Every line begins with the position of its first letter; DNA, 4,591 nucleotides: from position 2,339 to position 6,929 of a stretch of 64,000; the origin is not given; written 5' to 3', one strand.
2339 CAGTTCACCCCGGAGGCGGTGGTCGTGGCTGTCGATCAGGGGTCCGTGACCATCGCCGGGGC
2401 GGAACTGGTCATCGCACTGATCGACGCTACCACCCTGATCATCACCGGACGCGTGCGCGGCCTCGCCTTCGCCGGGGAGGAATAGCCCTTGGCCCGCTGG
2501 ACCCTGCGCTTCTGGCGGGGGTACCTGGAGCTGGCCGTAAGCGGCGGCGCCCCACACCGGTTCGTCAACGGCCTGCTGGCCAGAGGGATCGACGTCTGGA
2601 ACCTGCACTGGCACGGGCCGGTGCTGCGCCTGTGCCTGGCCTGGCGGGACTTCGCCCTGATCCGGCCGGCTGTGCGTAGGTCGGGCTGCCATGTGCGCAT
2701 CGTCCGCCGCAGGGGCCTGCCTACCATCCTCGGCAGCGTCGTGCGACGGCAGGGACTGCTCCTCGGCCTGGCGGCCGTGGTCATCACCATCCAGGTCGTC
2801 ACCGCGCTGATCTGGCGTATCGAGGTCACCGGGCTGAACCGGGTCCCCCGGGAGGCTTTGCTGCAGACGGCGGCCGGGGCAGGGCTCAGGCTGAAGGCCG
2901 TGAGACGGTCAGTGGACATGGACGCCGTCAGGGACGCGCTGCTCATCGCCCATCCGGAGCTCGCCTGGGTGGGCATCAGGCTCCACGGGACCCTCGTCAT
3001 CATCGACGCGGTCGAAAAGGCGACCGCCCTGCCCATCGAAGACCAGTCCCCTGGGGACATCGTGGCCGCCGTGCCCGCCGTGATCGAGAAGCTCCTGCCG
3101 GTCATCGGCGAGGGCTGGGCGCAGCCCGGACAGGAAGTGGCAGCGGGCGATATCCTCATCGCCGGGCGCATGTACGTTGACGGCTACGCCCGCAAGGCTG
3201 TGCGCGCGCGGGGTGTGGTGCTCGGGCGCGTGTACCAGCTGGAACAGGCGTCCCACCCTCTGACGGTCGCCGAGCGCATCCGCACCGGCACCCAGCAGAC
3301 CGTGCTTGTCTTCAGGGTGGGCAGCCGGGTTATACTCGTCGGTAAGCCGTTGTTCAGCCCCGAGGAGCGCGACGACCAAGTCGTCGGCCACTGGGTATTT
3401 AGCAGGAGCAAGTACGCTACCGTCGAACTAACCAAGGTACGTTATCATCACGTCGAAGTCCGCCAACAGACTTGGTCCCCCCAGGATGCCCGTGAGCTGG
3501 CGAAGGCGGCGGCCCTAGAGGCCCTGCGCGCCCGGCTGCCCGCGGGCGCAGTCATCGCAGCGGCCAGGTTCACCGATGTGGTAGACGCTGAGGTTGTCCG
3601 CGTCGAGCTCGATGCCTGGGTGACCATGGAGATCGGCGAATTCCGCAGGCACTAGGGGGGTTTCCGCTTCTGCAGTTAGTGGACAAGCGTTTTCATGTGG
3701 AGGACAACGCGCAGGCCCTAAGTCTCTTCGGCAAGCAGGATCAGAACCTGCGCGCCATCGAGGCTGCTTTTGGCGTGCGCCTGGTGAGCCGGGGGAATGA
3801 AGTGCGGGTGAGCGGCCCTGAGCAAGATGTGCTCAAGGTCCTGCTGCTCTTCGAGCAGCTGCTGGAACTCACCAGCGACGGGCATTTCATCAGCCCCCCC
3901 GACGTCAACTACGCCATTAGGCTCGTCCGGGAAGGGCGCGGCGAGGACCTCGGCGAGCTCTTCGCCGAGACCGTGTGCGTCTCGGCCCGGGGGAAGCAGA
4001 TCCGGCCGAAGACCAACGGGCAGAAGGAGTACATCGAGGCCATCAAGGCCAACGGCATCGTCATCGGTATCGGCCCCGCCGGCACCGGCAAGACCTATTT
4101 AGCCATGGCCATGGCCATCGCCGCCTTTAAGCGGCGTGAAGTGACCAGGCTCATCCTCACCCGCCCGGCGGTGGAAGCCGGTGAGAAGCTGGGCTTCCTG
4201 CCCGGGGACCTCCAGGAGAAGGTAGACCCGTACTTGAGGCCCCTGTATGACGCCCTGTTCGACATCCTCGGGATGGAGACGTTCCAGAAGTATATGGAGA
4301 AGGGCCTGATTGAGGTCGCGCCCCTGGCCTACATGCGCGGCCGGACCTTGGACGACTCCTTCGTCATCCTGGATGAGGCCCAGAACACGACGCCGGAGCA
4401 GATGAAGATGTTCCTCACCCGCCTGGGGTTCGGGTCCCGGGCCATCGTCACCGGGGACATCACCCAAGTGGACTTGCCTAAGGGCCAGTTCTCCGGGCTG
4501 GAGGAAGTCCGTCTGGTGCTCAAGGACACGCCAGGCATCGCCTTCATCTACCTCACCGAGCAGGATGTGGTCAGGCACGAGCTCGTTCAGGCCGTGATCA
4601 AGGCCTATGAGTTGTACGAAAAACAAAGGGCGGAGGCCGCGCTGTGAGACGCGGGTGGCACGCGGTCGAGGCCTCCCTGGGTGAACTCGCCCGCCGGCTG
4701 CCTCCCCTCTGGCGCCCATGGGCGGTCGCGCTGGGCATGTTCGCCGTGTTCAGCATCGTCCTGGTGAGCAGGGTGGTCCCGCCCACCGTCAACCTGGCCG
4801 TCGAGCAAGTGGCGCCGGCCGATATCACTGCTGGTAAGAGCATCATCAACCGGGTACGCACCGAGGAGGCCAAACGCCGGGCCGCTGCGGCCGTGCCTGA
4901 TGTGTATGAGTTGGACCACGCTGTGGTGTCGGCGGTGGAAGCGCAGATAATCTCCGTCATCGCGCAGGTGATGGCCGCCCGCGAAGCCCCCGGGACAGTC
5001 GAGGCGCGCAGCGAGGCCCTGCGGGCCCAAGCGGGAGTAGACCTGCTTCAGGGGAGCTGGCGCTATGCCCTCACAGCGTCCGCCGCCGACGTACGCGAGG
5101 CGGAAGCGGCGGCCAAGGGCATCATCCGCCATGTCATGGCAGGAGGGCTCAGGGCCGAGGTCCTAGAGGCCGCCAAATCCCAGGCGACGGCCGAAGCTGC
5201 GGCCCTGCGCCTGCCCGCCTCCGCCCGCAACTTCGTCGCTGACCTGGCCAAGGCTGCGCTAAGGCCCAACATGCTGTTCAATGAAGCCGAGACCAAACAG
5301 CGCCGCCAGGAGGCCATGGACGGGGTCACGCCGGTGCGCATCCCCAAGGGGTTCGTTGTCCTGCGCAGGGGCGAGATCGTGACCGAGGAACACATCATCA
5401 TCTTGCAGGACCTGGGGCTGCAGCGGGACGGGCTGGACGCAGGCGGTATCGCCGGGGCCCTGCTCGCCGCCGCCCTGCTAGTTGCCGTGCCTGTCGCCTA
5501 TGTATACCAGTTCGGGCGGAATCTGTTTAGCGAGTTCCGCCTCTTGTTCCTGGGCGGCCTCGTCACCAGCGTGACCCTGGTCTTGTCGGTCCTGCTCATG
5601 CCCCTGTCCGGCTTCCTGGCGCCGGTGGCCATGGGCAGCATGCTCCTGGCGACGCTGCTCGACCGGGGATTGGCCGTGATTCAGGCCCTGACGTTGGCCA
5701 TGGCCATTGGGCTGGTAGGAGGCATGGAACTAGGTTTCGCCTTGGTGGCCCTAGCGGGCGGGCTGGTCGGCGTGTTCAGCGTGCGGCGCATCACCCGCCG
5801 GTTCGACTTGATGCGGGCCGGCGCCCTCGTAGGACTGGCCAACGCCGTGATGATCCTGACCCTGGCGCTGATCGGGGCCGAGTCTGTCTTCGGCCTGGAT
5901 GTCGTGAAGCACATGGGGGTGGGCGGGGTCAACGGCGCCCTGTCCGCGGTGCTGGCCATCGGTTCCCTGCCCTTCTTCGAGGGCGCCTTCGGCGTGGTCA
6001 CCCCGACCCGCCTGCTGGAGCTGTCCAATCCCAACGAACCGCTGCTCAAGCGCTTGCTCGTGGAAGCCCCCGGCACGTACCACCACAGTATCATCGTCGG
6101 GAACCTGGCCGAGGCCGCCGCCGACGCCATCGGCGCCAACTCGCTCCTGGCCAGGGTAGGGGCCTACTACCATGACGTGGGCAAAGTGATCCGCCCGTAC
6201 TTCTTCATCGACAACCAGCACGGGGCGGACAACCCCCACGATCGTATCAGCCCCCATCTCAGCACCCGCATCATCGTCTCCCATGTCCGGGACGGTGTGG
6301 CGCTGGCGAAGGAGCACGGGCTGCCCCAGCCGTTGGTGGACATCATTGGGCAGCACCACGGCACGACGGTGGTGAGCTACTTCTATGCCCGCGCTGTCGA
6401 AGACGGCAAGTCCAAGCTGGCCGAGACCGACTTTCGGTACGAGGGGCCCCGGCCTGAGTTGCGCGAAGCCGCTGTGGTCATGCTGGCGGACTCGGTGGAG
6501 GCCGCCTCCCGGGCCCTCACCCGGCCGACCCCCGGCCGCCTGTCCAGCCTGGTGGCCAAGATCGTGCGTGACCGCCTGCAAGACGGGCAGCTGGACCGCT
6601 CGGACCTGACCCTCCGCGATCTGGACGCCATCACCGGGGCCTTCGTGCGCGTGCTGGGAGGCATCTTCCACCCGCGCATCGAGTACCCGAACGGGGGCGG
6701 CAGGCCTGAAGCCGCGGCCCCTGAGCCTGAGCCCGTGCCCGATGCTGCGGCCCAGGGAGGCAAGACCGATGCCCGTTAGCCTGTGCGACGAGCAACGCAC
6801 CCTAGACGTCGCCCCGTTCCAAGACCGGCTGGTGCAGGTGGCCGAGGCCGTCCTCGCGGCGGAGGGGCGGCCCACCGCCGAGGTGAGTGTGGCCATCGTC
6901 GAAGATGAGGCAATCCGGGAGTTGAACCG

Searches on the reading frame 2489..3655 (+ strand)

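Call 79: search_protein_families(library=pfam, proteins=[window:2489-3655:+], max_evalue=0.00001)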
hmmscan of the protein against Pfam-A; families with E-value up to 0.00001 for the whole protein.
window:2489-3655:+ (388 aa): 1 family
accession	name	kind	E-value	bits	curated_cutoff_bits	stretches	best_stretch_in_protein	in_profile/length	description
PF06898.16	YqfD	-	1.9e-79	267.7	25.2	1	7-379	1-376/379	Putative stage IV sporulation protein YqfD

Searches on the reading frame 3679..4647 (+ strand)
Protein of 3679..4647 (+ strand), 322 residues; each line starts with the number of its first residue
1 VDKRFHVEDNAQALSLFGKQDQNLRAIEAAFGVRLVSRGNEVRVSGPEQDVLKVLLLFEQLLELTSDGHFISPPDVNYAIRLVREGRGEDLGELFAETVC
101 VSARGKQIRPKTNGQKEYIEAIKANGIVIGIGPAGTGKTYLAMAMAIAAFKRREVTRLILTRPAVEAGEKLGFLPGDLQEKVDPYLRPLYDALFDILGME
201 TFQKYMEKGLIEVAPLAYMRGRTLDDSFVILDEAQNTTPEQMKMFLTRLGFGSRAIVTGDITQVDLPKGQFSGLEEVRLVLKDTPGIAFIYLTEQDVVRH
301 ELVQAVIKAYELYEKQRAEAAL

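Call 79: search_protein_families(library=pfam, proteins=[window:3679-4647:+], max_evalue=0.00001)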
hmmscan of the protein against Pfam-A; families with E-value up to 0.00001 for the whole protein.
window:3679-4647:+ (322 aa): 3 families
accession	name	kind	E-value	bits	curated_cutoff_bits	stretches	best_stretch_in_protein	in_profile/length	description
PF02562.22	PhoH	-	4.2e-98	327.3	27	1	107-311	1-205/205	PhoH-like protein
PF13604.12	AAA_30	-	1.9e-07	31.4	27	1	113-264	4-128/191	AAA domain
PF13245.12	AAA_19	-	8.9e-07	29.6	25.1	1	115-264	1-129/134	AAA domain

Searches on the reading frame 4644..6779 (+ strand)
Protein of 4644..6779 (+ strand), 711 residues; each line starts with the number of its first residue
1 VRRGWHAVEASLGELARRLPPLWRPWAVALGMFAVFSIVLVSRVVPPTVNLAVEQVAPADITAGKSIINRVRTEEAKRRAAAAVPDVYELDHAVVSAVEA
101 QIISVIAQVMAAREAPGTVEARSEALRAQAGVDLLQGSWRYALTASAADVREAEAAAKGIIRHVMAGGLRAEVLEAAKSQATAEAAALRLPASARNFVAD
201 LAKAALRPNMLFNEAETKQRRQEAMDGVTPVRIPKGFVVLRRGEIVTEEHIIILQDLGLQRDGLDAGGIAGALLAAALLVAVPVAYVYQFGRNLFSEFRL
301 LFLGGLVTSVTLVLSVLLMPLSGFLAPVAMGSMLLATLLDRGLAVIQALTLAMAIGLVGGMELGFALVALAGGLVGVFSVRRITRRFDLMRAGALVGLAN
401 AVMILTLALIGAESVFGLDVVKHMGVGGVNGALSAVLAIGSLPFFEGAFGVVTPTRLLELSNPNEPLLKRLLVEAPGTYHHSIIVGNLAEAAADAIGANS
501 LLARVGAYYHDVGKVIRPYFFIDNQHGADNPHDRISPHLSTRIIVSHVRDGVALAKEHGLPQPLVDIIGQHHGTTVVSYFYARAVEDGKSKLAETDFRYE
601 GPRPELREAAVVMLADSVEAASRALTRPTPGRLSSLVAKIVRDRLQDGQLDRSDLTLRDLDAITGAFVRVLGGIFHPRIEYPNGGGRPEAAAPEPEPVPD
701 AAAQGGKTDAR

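Call 79: search_protein_families(library=pfam, proteins=[window:4644-6779:+], max_evalue=0.00001)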
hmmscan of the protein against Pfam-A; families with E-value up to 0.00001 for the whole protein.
window:4644-6779:+ (711 aa): 3 families
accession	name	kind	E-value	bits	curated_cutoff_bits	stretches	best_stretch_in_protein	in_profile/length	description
PF07697.16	7TMR-HDED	-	6.3e-44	151.1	27.6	1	53-261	2-224/224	7TM-HD extracellular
PF07698.17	7TM-7TMR_HD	-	4.9e-38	131.4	29.4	1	269-453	4-190/190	7TM receptor with intracellular HD hydrolase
PF01966.28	HD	-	2.5e-16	60.4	22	1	478-620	1-115/116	HD domain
